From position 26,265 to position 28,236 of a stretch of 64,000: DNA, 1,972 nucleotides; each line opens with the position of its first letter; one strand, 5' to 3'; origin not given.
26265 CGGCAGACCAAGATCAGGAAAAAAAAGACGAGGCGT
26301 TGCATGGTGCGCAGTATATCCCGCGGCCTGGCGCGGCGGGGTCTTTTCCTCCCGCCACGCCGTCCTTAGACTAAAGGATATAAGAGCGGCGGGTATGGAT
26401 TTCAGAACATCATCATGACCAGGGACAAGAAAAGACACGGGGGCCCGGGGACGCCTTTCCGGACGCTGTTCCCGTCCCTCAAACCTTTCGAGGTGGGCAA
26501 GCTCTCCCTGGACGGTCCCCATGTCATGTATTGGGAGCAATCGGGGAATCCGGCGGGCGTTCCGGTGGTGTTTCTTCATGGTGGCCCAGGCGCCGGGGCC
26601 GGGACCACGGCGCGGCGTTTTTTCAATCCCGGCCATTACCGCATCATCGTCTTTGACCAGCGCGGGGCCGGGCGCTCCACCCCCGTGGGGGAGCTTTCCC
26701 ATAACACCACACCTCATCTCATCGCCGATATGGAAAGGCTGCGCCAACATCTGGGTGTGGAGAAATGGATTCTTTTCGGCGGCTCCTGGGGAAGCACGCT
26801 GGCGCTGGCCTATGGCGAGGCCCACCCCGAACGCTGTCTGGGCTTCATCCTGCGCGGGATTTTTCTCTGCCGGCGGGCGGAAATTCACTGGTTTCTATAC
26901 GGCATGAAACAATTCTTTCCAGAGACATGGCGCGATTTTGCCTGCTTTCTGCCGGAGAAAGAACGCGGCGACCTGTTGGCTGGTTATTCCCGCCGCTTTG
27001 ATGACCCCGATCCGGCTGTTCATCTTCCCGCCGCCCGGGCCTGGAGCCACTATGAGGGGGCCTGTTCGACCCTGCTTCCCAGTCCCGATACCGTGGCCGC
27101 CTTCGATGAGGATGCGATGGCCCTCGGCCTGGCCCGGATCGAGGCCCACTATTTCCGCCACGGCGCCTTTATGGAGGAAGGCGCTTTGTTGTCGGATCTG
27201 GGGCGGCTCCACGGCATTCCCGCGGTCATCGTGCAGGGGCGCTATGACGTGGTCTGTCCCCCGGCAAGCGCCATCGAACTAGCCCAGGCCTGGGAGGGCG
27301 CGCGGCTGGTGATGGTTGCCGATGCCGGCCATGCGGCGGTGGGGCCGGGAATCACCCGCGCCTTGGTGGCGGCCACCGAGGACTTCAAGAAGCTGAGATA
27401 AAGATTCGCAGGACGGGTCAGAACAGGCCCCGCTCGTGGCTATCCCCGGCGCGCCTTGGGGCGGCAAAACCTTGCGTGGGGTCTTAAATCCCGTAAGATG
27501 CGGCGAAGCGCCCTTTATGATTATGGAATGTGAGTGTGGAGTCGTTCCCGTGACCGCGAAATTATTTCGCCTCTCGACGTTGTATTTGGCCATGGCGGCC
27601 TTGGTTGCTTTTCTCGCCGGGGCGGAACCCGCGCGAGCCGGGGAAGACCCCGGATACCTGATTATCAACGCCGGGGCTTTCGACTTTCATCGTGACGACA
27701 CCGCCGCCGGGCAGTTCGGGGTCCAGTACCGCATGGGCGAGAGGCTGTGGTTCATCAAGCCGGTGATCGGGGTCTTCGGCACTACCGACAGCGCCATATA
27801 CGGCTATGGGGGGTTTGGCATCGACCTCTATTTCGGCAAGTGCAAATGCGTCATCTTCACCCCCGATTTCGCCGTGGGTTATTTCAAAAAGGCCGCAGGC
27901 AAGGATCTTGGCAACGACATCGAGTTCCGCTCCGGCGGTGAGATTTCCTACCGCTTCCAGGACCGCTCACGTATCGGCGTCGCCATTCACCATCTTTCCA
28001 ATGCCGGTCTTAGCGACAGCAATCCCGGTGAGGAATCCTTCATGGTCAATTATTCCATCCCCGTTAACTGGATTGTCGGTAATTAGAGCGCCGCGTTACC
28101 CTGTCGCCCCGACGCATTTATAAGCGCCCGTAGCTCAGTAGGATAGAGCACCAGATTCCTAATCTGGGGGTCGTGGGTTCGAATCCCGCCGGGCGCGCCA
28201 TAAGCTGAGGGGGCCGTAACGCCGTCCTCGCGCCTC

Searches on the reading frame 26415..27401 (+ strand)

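Call 89: search_protein_families(library=pfam, proteins=[window:26415-27401:+], max_evalue=0.00001)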
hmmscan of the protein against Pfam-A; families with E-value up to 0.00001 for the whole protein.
window:26415-27401:+ (328 aa): 3 families
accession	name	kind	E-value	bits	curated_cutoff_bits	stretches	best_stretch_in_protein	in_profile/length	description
PF00561.26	Abhydrolase_1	-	9e-30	104.6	25.8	1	50-308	2-240/245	alpha/beta hydrolase fold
PF12146.15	Hydrolase_4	-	2.6e-11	43.7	27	1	65-301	23-227/239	Serine aminopeptidase, S33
PF08386.16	Abhydrolase_4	-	6.5e-06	26.6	21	0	268-312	35-78/103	TAP-like protein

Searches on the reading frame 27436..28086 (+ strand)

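Call 12: search_protein_families(library=pfam, proteins=[window:27436-28086:+], max_evalue=0.001)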
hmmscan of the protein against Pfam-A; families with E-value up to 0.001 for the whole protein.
window:27436-28086:+ (216 aa): 1 family
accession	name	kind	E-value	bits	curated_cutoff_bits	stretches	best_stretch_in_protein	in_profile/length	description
PF09411.16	PagL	-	5.2e-17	62.7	23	1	126-208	49-135/136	Lipid A 3-O-deacylase (PagL)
